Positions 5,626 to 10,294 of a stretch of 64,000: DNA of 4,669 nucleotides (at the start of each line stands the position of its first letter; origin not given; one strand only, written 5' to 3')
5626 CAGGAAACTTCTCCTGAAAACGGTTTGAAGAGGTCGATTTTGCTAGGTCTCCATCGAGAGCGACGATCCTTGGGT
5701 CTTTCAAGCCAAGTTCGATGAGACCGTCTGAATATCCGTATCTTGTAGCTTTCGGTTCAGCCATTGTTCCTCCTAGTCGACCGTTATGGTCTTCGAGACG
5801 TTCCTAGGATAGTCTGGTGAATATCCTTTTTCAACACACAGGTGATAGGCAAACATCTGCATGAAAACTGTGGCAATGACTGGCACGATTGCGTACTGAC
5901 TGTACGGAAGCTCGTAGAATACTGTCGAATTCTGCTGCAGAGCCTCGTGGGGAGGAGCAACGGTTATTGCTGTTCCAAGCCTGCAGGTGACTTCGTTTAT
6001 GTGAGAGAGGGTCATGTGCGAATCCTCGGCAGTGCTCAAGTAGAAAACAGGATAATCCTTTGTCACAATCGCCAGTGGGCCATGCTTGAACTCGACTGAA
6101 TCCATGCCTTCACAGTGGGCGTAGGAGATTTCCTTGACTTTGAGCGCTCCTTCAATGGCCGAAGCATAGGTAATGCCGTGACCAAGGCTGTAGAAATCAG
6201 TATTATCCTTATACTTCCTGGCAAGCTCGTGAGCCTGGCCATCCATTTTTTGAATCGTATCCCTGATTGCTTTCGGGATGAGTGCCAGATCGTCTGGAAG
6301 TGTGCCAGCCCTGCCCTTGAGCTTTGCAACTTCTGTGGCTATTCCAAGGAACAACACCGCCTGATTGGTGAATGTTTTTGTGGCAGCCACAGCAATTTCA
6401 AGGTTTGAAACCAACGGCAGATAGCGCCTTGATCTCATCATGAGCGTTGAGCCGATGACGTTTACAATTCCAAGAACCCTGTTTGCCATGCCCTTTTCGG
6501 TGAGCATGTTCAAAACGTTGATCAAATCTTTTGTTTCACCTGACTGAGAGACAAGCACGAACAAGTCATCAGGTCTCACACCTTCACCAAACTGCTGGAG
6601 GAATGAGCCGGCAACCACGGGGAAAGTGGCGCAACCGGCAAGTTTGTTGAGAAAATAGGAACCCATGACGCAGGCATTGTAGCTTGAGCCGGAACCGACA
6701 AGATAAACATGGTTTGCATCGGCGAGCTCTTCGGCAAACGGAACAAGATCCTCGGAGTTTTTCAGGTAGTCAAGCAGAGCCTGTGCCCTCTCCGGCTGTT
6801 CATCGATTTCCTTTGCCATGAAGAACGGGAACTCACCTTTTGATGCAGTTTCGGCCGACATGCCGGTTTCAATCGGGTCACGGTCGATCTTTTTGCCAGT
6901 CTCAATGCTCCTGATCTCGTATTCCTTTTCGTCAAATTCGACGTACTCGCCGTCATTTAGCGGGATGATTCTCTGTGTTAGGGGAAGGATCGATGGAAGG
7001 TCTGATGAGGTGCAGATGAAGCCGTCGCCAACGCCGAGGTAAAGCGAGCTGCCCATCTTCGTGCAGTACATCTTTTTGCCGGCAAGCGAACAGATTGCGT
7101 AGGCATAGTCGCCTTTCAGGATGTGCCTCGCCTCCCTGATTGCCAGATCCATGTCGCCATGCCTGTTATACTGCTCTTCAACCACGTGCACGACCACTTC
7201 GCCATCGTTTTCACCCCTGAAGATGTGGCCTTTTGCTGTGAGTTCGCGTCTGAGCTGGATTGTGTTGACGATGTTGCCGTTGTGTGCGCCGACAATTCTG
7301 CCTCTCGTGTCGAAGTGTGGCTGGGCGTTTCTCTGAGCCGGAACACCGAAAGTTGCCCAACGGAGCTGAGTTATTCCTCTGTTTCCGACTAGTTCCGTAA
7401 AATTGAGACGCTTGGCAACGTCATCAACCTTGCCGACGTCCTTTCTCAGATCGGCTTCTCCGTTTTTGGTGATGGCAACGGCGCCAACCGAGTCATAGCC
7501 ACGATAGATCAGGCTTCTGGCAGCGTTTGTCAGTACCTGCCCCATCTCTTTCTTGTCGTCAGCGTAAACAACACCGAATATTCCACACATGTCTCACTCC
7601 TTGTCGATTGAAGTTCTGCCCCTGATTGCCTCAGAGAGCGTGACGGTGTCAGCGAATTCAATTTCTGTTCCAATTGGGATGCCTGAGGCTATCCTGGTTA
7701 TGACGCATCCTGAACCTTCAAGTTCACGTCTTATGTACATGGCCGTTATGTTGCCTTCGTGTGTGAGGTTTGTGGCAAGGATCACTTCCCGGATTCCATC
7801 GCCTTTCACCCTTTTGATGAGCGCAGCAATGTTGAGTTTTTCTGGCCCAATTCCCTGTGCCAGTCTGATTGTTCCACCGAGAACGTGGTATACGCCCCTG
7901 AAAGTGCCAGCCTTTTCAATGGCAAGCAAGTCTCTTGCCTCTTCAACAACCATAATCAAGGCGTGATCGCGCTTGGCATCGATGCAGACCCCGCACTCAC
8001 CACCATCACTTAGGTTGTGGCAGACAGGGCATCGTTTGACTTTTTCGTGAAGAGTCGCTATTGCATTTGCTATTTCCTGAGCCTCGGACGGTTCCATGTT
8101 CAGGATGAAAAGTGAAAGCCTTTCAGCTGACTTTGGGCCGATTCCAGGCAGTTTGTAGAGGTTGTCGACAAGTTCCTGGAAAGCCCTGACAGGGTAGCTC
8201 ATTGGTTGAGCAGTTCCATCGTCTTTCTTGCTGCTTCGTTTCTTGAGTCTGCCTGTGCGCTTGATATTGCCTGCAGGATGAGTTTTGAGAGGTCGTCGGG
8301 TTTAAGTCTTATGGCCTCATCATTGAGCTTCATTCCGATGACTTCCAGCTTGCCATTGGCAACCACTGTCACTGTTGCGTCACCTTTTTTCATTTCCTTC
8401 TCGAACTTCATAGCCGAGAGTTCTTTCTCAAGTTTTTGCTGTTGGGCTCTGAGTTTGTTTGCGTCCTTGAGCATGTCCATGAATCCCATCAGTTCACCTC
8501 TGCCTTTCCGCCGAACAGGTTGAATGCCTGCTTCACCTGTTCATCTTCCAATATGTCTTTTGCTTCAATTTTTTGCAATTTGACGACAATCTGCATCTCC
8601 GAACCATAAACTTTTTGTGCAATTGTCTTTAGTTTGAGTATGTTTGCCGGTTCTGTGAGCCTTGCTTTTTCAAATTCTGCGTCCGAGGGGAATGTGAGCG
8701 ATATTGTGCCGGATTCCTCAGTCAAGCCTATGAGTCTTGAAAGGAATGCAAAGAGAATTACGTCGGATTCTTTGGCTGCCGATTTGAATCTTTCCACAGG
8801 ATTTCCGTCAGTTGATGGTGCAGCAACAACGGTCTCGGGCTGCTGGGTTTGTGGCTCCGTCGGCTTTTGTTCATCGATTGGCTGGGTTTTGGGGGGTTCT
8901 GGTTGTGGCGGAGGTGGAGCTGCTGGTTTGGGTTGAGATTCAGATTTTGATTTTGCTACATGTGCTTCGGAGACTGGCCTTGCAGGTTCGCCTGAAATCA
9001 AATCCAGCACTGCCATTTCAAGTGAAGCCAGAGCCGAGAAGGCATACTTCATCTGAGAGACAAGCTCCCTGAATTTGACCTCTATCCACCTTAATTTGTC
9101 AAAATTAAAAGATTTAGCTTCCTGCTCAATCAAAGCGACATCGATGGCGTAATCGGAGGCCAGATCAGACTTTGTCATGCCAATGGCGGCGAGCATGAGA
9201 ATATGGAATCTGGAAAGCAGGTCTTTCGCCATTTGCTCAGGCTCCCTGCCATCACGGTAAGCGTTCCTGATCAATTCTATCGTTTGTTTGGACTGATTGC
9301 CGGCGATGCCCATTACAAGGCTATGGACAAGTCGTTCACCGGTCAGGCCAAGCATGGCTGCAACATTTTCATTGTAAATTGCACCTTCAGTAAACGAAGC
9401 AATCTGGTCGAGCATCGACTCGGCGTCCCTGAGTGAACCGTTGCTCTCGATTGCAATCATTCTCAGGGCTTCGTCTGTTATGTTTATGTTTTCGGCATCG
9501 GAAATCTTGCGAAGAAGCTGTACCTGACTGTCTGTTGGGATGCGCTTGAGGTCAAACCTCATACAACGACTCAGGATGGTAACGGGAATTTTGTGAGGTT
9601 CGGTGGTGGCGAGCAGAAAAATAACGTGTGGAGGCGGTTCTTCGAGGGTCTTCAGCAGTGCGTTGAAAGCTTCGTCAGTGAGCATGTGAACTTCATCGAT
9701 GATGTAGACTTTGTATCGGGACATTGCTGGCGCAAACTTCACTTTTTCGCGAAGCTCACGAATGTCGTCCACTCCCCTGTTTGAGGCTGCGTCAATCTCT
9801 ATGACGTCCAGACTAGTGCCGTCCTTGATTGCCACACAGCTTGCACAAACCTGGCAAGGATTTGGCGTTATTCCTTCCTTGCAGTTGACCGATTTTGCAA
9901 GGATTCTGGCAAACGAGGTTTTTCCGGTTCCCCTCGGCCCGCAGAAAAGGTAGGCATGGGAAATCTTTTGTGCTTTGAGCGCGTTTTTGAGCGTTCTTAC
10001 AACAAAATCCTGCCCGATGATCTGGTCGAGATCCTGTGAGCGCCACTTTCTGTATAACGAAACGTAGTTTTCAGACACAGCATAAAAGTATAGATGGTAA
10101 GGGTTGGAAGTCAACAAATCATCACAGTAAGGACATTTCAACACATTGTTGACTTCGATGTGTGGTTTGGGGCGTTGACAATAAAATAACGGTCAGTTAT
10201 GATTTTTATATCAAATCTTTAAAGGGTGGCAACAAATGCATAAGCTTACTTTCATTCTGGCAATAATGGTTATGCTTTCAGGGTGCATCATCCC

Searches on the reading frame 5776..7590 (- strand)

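Call 60: search_protein_families(library=pfam, proteins=[window:5776-7590:-], max_evalue=0.00001)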
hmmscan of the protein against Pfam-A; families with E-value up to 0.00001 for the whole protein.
window:5776-7590:- (605 aa): 3 families
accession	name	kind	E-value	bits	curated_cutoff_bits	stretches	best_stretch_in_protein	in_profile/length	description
PF01380.27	SIS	-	2.5e-32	111.8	25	2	288-414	1-125/131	SIS domain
PF13537.11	GATase_7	-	3.7e-13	50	25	1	85-201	9-121/123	Glutamine amidotransferase domain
PF13522.11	GATase_6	-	1.3e-12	48.3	27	1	72-170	13-100/130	Glutamine amidotransferase domain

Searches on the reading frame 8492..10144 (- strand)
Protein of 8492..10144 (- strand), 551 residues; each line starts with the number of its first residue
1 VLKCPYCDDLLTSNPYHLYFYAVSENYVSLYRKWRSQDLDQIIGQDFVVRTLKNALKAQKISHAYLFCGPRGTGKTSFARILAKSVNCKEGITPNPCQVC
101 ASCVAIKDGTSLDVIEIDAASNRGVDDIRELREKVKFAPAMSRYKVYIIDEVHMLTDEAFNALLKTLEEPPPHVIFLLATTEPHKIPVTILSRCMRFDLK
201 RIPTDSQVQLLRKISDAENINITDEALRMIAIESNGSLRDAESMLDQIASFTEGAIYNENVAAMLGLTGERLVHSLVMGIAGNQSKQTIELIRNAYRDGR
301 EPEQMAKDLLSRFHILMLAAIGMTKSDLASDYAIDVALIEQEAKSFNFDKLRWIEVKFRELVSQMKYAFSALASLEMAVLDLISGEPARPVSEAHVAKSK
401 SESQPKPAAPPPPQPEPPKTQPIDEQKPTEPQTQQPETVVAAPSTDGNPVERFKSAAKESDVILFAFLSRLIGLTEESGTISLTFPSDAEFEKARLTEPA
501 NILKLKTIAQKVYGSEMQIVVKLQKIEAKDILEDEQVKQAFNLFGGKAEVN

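Call 60: search_protein_families(library=pfam, proteins=[window:8492-10144:-], max_evalue=0.00001)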
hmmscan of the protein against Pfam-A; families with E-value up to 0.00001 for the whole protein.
window:8492-10144:- (551 aa): 8 families
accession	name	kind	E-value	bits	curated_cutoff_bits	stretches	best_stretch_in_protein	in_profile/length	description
PF13177.12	DNA_pol3_delta2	-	2.5e-47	161.3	27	1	45-201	2-159/161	DNA polymerase III, delta subunit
PF00004.35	AAA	-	1.3e-13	52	21.2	1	66-198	2-124/131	ATPase family associated with various cellular activities (AAA)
PF12169.13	DNA_pol3_gamma3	-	3.6e-10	40.2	24.4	1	258-384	3-129/143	DNA polymerase III subunits gamma and tau domain III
PF22608.2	DNAX_ATPase_lid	-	1.4e-08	34.8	27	1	210-253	5-48/49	DNA polymerase III clamp loader subunit, ATPase lid domain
PF21960.2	RCF1-5-like_lid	-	1.3e-06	28.7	27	1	210-245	2-38/43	RCF1/5-like, AAA+ ATPase lid domain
PF13401.12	AAA_22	-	1.6e-06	28.9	27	1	66-168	9-109/130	AAA domain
PF05496.18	RuvB_N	-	2.3e-06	27.9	27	0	35-97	2-68/159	Holliday junction DNA helicase RuvB P-loop domain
PF07728.20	AAA_5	-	4.8e-06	27.1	22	0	66-169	3-92/139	AAA domain (dynein-related subfamily)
